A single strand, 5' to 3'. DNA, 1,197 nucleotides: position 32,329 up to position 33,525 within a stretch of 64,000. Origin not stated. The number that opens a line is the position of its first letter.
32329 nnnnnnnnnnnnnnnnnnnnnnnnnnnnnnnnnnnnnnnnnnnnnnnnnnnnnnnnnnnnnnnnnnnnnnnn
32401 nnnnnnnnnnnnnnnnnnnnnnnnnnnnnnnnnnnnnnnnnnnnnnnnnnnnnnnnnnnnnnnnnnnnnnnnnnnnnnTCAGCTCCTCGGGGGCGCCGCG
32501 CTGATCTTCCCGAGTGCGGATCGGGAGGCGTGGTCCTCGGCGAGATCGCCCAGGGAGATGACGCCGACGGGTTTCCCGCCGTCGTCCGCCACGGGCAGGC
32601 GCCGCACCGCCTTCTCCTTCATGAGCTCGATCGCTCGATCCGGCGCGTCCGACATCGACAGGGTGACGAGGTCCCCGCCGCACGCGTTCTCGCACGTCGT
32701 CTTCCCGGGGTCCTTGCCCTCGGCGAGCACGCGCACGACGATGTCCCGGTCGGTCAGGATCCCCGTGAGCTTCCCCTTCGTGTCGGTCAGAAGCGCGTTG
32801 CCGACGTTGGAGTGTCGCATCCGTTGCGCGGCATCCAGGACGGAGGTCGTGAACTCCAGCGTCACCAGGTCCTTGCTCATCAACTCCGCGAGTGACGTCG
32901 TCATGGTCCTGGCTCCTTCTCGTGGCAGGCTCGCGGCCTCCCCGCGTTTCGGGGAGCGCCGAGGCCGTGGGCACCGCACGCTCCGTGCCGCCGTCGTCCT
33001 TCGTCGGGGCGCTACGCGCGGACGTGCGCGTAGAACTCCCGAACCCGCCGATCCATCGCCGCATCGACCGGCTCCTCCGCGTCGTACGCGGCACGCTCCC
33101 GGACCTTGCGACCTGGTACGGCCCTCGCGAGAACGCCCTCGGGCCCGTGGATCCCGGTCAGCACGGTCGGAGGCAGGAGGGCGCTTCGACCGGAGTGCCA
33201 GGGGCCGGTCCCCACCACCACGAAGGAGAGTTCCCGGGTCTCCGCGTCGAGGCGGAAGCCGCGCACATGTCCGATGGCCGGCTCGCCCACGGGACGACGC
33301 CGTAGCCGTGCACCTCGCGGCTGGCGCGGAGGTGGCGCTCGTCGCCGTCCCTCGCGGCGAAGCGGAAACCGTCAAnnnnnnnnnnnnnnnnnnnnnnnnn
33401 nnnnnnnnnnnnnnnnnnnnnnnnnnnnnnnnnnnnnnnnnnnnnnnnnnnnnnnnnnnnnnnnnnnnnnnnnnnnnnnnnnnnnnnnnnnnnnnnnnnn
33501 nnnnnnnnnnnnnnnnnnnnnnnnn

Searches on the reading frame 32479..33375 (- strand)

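Call 40: search_protein_families(library=pfam, proteins=[window:32479-33375:-])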
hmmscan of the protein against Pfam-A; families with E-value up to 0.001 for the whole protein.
window:32479-33375:- (298 aa): 1 family
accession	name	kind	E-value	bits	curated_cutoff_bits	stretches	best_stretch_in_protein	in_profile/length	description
PF00571.33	CBS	-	6.9e-23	81.2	24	2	163-214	2-53/57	CBS domain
